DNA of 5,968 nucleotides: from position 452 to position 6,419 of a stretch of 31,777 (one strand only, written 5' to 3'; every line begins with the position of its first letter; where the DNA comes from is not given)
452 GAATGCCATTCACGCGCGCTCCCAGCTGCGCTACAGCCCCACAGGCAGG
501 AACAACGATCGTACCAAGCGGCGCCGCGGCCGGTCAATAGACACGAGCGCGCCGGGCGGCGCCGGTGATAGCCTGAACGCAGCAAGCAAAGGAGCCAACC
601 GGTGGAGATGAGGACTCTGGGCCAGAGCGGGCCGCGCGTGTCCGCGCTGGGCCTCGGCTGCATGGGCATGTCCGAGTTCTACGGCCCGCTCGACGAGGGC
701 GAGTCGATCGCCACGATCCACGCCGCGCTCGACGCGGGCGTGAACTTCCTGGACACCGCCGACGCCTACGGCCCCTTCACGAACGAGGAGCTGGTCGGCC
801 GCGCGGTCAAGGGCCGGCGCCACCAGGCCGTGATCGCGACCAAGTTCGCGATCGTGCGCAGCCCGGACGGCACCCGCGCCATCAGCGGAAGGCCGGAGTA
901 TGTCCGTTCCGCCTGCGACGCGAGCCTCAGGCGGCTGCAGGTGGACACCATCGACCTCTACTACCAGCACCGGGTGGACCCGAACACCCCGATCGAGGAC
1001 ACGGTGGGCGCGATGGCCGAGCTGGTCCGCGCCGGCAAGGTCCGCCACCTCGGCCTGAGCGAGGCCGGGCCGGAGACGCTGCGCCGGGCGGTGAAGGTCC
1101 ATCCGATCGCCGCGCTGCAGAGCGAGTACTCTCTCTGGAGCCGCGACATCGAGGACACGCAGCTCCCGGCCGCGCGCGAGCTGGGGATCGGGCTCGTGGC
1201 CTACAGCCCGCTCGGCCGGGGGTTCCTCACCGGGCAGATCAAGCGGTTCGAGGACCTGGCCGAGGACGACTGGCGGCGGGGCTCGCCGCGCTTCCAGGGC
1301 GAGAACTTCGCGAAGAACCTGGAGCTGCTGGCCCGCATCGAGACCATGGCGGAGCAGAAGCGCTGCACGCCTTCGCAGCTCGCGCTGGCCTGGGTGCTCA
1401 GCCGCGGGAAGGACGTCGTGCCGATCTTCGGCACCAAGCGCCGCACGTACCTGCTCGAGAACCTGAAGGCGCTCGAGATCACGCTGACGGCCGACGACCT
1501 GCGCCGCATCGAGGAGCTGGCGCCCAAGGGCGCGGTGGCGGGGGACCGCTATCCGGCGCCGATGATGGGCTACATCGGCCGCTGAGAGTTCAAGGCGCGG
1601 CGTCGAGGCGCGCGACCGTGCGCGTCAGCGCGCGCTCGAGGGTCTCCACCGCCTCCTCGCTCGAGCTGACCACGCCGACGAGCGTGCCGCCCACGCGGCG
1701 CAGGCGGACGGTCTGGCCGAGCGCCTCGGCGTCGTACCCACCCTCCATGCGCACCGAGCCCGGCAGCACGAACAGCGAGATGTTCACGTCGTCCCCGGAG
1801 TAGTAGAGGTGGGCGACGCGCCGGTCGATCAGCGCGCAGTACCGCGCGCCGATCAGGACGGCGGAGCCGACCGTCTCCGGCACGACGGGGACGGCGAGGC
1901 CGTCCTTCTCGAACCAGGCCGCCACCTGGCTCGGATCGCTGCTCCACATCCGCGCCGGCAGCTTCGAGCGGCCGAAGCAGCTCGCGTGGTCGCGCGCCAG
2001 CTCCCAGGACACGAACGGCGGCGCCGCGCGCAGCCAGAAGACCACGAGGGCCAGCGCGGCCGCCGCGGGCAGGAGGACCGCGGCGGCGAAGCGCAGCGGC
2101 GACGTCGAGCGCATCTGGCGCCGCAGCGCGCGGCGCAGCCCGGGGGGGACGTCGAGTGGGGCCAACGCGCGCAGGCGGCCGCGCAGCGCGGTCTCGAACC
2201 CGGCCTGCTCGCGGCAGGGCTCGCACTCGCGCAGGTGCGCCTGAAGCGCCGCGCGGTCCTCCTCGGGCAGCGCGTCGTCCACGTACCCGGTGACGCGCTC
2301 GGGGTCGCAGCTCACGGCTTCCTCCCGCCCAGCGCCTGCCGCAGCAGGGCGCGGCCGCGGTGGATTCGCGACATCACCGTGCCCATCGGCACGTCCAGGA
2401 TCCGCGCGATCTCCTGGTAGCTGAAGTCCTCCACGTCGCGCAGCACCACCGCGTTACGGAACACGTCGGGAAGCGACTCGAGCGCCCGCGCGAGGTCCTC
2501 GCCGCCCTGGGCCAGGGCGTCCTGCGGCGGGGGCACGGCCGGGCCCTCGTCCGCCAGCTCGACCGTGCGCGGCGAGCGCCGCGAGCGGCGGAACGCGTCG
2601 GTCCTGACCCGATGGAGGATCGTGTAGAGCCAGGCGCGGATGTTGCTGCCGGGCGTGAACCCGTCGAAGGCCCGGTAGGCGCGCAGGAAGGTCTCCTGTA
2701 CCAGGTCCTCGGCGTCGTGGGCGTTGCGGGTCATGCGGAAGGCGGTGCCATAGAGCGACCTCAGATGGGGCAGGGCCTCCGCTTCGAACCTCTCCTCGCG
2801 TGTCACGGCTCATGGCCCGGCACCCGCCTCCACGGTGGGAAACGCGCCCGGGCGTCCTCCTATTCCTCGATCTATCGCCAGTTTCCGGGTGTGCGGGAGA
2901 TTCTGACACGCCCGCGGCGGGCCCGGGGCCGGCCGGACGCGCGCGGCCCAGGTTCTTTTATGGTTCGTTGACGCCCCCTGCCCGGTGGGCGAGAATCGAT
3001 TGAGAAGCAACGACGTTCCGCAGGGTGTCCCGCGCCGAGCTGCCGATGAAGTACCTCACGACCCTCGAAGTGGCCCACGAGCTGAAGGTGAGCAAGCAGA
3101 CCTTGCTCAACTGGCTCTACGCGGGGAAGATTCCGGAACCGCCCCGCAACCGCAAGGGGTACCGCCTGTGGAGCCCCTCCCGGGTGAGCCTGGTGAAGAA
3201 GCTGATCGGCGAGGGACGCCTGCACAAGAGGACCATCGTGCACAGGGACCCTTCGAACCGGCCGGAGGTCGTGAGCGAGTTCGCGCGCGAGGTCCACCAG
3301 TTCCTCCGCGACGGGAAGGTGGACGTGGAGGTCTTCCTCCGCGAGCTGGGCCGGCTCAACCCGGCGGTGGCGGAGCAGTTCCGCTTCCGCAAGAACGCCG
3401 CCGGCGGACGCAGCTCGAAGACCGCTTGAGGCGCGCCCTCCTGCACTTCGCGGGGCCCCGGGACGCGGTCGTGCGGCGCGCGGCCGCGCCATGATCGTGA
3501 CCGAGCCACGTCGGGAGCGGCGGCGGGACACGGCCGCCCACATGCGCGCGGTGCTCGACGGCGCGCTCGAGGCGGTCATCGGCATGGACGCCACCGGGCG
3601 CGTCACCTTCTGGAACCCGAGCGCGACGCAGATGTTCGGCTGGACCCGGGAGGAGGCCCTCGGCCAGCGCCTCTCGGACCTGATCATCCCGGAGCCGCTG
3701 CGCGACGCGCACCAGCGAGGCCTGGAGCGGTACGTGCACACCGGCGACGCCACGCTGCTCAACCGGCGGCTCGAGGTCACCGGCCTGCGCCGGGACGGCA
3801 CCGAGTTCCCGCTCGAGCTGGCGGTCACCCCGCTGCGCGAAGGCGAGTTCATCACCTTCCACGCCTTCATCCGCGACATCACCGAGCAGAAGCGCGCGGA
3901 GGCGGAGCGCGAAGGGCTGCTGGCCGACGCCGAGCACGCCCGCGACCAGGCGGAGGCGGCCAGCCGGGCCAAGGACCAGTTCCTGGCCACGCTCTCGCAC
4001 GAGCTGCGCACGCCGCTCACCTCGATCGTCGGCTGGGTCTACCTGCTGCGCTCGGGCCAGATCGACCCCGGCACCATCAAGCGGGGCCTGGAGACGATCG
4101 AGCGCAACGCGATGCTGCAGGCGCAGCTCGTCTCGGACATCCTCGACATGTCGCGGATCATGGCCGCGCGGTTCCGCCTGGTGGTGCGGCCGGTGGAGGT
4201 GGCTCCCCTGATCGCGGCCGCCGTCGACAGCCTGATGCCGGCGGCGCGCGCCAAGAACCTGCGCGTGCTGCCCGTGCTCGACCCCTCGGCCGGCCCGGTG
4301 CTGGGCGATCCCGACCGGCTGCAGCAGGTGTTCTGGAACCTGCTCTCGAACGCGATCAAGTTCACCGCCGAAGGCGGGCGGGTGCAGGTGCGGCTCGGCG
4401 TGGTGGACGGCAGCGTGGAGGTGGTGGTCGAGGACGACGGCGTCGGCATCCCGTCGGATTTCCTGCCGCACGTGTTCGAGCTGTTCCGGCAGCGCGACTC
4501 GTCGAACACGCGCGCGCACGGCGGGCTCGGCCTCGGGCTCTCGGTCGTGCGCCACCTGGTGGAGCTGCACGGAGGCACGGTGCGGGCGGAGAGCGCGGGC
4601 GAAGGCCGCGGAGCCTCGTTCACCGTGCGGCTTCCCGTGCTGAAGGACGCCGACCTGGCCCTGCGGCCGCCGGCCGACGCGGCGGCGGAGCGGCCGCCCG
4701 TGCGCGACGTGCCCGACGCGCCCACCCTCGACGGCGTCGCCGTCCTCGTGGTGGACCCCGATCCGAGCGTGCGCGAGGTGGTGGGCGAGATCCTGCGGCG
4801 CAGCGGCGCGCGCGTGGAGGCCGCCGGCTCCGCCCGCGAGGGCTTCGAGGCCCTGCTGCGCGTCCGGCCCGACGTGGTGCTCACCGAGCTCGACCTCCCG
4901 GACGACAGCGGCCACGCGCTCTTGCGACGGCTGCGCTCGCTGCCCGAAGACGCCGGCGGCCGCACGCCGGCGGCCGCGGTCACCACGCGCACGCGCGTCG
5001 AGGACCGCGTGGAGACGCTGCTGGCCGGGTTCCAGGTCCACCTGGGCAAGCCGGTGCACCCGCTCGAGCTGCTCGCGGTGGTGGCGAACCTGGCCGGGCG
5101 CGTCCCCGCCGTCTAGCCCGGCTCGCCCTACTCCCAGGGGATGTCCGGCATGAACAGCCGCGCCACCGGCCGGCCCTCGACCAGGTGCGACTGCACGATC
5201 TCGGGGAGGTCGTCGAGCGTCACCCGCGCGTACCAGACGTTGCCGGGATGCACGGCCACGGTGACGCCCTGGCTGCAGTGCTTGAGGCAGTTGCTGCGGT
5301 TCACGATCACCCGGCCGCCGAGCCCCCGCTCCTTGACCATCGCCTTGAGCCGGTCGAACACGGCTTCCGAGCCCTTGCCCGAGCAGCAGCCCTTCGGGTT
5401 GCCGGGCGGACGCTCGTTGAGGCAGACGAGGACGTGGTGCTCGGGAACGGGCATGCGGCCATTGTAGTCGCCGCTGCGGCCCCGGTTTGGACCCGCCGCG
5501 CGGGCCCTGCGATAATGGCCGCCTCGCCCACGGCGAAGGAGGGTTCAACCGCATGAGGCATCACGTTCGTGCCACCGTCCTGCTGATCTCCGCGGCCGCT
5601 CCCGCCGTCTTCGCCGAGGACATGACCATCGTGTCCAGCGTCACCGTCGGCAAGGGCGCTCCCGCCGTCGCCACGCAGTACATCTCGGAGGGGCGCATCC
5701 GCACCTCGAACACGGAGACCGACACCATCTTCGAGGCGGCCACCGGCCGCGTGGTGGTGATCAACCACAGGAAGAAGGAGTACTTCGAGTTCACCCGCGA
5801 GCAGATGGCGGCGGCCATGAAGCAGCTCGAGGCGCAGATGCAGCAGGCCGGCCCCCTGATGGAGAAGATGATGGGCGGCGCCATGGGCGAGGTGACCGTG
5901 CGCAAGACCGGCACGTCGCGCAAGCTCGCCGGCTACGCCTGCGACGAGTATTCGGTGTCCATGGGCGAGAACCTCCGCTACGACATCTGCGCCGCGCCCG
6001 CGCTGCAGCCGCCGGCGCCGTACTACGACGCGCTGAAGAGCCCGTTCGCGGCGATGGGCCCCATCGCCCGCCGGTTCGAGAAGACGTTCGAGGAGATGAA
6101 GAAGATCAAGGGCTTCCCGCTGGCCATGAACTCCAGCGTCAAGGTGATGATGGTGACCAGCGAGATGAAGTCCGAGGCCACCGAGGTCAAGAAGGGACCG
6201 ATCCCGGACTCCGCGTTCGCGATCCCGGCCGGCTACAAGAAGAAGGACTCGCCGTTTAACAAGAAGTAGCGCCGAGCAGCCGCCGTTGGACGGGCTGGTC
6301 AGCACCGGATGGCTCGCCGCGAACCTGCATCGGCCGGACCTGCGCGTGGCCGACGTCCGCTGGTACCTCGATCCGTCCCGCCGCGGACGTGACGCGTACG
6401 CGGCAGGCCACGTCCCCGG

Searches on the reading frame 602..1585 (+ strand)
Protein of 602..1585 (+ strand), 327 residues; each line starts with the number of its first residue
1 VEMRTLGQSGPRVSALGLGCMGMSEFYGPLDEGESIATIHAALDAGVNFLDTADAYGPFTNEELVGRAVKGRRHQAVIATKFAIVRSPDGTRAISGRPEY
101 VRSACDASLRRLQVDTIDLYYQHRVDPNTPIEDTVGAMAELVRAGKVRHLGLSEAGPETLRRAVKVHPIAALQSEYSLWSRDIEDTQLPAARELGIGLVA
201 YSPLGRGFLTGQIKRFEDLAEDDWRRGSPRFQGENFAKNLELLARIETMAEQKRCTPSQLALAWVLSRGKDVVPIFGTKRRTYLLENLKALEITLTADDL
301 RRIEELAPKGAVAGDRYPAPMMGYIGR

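Call 15: search_protein_families(library=pfam, proteins=[window:602-1585:+], max_evalue=0.001)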
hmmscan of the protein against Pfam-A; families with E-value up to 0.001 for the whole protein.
window:602-1585:+ (327 aa): 1 family
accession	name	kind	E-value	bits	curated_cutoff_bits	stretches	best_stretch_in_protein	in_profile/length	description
PF00248.27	Aldo_ket_red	-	1.2e-79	267.9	24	1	16-306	2-289/291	Aldo/keto reductase family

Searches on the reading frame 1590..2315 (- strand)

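Call 15: search_protein_families(library=pfam, proteins=[window:1590-2315:-], max_evalue=0.001)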
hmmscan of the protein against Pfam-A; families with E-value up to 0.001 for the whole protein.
window:1590-2315:- (241 aa): 2 families
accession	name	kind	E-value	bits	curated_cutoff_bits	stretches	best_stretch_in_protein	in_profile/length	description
PF13490.11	zf-HC2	-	3.2e-09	37.2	22.2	1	6-35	6-35/35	Putative zinc-finger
PF11859.13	DUF3379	-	0.0005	19.9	33.2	0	157-233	155-231/232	Protein of unknown function (DUF3379)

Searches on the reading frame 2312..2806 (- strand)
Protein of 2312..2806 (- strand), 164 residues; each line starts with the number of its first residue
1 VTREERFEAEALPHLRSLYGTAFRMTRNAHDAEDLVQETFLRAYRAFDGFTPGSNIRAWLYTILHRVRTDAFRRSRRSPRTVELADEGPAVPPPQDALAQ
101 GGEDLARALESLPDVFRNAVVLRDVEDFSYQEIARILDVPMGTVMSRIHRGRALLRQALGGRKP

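Call 15: search_protein_families(library=pfam, proteins=[window:2312-2806:-], max_evalue=0.001)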
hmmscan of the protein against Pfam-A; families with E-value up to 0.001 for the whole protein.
window:2312-2806:- (164 aa): 6 families
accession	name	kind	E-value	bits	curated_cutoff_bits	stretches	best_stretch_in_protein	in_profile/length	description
PF04542.20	Sigma70_r2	-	9.8e-20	70.6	24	1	14-77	5-70/71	Sigma-70 region 2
PF08281.18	Sigma70_r4_2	-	1.3e-16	60.4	25.7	1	104-155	3-54/54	Sigma-70, region 4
PF04545.22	Sigma70_r4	-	1.1e-10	41.3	24.1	1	108-157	1-50/50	Sigma-70, region 4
PF22029.2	PhyR_sigma2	-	3.1e-06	27.5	27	1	12-65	5-55/55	Sigma2 domain of PhyR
PF07638.17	Sigma70_ECF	-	6.6e-05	23.3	21.1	1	14-159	29-183/185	ECF sigma factor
PF22233.2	PhyR_sigma-like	-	0.00021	21.4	27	1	110-144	2-36/50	Response regulator PhyR, sigma-like domain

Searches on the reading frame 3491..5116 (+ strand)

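Call 15: search_protein_families(library=pfam, proteins=[window:3491-5116:+], max_evalue=0.001)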
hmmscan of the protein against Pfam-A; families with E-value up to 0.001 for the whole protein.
window:3491-5116:+ (541 aa): 8 families
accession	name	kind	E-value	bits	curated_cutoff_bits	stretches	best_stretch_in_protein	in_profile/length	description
PF02518.31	HATPase_c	-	1.5e-31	109.5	26.4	1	272-383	1-109/111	Histidine kinase-, DNA gyrase B-, and HSP90-like ATPase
PF00989.32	PAS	-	4.4e-20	72.2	22.6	1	16-130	1-113/113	PAS fold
PF00072.30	Response_reg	-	1.2e-16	61.3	30.2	1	418-531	1-110/111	Response regulator receiver domain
PF00512.31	HisKA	-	1.8e-15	57.1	26.9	1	160-224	1-64/66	His Kinase A (phospho-acceptor) domain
PF13426.13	PAS_9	-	2.3e-15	57.1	27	1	29-132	4-103/103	PAS domain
PF08448.16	PAS_4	-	8.3e-13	49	23.1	1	29-135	8-110/110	PAS fold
PF13188.13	PAS_8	-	2.3e-06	27.7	21.8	1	18-70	3-55/65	PAS domain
PF08447.18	PAS_3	-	0.00039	21.1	25.6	0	39-86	2-50/89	PAS fold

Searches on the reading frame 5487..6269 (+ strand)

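Call 15: search_protein_families(library=pfam, proteins=[window:5487-6269:+], max_evalue=0.001)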
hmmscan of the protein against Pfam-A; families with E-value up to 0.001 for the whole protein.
window:5487-6269:+ (260 aa): 1 family
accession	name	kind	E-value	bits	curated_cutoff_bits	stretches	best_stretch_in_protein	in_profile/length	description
PF14371.13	DUF4412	-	1.1e-11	45.3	21.6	1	75-250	41-191/191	Domain of unknown function (DUF4412)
